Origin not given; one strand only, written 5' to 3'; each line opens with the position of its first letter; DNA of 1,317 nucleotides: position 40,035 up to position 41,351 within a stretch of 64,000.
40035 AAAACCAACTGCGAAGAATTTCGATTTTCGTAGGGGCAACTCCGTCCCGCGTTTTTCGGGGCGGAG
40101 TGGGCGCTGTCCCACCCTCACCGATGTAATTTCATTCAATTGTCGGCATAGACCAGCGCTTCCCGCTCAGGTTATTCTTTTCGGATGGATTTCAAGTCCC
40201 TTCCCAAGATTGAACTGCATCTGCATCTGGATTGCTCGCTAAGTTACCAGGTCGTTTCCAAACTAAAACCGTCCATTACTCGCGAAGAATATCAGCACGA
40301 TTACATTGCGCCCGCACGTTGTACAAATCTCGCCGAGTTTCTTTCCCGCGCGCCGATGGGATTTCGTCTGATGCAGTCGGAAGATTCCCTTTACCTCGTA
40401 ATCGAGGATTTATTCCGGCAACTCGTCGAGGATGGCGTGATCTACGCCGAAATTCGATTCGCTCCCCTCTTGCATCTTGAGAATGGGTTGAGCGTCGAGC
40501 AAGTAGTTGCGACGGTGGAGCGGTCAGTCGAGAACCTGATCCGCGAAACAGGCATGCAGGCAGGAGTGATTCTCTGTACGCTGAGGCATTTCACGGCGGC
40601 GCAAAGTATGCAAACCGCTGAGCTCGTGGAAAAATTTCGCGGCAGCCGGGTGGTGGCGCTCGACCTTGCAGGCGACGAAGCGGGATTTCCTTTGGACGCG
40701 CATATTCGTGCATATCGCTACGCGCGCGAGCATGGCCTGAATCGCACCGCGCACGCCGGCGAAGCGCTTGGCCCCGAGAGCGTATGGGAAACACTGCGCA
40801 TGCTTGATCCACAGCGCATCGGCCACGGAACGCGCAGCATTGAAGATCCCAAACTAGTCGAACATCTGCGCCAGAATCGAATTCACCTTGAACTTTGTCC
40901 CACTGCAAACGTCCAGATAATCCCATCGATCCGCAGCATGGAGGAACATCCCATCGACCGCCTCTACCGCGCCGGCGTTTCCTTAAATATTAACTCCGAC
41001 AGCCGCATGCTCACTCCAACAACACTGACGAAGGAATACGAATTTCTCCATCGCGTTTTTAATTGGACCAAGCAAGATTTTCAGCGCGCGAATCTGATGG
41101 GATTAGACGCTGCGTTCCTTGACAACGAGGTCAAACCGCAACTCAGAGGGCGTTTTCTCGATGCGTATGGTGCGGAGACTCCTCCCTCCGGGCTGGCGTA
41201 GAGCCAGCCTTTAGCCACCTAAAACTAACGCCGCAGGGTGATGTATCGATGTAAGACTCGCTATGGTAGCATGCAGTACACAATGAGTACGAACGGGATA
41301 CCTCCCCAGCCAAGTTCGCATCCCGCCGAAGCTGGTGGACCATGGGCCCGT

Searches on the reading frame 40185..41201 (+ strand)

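Call 7: search_protein_families(library=pfam, proteins=[window:40185-41201:+], max_evalue=0.0001)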
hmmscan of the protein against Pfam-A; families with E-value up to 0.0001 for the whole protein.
window:40185-41201:+ (338 aa): 1 family
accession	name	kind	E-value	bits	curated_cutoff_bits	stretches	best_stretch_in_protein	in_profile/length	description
PF00962.28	A_deaminase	-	3.8e-80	269.9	27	1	7-322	1-325/330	Adenosine deaminase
